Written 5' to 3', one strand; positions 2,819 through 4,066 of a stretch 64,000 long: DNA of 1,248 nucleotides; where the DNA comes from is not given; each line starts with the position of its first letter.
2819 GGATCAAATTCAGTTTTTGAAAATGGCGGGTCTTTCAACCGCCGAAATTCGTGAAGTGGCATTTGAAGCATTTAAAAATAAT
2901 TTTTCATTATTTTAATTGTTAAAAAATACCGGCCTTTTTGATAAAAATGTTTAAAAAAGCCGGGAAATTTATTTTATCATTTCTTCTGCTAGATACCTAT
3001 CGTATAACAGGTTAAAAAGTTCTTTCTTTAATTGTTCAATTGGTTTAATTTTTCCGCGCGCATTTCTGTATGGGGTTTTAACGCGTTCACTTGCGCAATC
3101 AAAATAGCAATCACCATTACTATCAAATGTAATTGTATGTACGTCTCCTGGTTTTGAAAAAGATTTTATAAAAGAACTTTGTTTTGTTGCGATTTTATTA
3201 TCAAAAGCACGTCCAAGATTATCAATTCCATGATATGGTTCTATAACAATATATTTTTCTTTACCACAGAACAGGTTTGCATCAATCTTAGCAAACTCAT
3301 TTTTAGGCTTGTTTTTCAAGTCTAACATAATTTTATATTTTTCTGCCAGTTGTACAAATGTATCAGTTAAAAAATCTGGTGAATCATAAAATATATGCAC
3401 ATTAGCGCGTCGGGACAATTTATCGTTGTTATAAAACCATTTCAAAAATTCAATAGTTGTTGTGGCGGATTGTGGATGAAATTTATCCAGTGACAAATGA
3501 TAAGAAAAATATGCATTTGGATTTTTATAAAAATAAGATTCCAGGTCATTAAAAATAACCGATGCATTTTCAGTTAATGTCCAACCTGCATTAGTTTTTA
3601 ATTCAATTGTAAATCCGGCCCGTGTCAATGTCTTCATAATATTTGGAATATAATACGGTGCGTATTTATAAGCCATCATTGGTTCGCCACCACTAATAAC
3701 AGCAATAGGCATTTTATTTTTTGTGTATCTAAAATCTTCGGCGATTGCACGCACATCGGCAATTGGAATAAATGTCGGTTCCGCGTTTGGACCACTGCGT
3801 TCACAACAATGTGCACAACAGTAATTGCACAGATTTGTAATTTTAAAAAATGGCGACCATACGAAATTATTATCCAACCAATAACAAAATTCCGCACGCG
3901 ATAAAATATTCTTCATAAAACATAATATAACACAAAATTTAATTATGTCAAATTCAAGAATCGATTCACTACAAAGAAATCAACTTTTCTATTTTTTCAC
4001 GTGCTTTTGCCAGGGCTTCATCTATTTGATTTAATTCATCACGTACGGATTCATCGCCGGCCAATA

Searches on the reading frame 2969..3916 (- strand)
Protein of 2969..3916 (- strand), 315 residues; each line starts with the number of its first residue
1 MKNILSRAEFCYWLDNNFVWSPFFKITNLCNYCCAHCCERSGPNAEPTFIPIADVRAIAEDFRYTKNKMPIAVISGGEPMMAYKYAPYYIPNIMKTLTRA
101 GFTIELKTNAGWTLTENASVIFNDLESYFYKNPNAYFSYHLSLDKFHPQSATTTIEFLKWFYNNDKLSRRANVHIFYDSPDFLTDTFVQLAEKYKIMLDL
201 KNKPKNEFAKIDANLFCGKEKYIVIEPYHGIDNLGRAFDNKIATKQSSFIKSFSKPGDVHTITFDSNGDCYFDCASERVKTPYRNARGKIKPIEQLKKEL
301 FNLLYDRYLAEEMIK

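Call 7: search_protein_families(library=pfam, proteins=[window:2969-3916:-])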
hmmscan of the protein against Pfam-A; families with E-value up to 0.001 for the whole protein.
window:2969-3916:- (315 aa): 1 family
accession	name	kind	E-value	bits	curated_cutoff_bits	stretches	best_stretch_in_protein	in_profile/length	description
PF04055.27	Radical_SAM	-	1.7e-05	25.5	29.5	1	25-112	2-88/166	Radical SAM superfamily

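Call 8: search_protein_families(library=ncbifam, proteins=[window:2969-3916:-])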
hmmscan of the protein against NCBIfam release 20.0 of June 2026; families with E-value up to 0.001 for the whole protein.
window:2969-3916:- (315 aa): 13 families
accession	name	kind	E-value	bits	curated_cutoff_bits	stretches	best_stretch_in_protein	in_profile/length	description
TIGR04078.1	rSAM_yydG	equivalog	2.8e-06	27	300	1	27-130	8-106/309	YydG family radical SAM peptide epimerase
NF038283.1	viperin_w_prok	equivalog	5.3e-06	25.8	180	1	25-117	7-98/281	viperin family antiviral radical SAM protein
TIGR02495.1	NrdG2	equivalog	1.7e-05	24.2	131.15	1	30-110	26-99/193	anaerobic ribonucleoside-triphosphate reductase activating protein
NF049973.1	radical_Rv1681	equivalog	1.7e-05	23.9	380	1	30-83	82-133/326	Rv1681 family radical SAM protein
TIGR04317.1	W_rSAM_matur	equivalog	3.9e-05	22.9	380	1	24-120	8-97/349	tungsten cofactor oxidoreductase radical SAM maturase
TIGR04055.1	rSAM_NirJ2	equivalog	0.0002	21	500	1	25-82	5-59/326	putative heme d1 biosynthesis radical SAM protein NirJ2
TIGR04053.2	TIGR04053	equivalog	0.00022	20.6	395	1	23-84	11-72/366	TIGR04053 family radical SAM/SPASM domain-containing protein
TIGR04546.1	rSAM_ahbC_deAc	equivalog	0.00029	19.7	650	1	24-84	43-101/390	12,18-didecarboxysiroheme deacetylase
TIGR04051.1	rSAM_NirJ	equivalog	0.00037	19.6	515.45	1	26-118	8-93/354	heme d1 biosynthesis radical SAM protein NirJ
NF045702.1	rSAM_GDGT_ether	equivalog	0.00041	19.1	450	1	25-110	91-173/486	tetraether lipid synthase Tes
TIGR04054.1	rSAM_NirJ1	equivalog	0.00075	18.2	650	0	24-83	40-97/387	putative heme d1 biosynthesis radical SAM protein NirJ1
TIGR04347.1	pseudo_SAM_Halo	equivalog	0.00088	18.6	525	0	24-117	42-128/390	TIGR04347 family pseudo-SAM/SPASM protein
TIGR04478.1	rSAM_YfkAB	equivalog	0.00095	18.5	250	0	24-168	29-173/363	radical SAM/CxCxxxxC motif protein YfkAB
